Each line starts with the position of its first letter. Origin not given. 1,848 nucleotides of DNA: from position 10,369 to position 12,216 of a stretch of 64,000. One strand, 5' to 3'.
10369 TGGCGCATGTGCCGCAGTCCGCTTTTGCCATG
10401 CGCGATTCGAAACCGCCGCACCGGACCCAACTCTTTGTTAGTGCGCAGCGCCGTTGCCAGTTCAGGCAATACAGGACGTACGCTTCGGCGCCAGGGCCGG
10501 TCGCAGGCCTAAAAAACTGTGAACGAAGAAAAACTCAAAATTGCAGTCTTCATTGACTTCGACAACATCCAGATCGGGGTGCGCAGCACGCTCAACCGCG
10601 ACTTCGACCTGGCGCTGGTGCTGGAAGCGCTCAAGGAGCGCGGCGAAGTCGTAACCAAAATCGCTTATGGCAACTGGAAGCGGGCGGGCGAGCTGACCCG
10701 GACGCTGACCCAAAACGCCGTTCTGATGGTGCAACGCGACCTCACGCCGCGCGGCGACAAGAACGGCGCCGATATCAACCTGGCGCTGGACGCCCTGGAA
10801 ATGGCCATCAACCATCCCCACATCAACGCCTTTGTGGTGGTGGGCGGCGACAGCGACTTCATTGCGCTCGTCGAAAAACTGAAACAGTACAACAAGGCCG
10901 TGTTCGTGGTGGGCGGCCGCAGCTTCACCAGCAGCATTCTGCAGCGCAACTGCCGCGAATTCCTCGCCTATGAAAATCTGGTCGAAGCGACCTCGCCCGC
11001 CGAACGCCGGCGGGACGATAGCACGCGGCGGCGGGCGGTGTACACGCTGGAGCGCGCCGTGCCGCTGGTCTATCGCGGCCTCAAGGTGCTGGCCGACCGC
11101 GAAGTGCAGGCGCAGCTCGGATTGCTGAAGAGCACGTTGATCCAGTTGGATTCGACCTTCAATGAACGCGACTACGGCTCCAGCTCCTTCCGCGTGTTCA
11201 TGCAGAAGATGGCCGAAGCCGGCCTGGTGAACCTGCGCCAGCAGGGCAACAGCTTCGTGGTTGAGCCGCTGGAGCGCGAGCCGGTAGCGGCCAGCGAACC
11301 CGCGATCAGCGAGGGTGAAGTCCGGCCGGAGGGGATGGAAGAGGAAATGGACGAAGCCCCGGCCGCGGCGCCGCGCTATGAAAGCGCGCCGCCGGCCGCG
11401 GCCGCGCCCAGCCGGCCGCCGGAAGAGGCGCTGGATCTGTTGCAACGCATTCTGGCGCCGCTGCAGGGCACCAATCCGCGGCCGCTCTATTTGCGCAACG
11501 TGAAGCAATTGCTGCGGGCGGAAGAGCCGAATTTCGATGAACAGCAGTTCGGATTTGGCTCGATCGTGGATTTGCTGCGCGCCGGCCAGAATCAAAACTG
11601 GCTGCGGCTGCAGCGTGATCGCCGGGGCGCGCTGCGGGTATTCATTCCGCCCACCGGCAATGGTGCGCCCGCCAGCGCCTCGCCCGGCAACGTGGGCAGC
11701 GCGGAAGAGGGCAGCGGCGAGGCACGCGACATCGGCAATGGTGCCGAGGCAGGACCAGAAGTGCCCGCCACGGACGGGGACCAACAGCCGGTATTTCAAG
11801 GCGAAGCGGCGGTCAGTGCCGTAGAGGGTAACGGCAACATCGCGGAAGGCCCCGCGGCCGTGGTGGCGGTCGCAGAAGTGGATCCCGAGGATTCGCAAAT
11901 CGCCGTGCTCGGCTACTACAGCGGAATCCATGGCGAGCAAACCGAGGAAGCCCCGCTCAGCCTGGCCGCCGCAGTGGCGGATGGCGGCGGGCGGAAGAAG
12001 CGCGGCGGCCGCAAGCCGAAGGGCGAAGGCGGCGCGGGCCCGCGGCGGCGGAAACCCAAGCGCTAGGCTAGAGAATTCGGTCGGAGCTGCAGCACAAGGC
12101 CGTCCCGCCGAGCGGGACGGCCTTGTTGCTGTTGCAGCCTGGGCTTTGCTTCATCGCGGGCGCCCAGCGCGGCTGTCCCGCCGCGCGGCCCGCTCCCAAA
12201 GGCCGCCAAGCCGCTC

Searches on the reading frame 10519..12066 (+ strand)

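Call 57: search_protein_families(library=pfam, proteins=[window:10519-12066:+], max_evalue=0.001)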
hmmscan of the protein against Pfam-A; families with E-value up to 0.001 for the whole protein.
window:10519-12066:+ (515 aa): 2 families
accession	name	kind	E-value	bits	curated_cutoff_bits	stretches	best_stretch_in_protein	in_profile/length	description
PF01936.24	NYN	-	4.4e-30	105.6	24.2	1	7-151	1-144/145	NYN domain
PF12872.13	OST-HTH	-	5.1e-08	33.1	23.8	0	304-355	9-54/71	OST-HTH/LOTUS domain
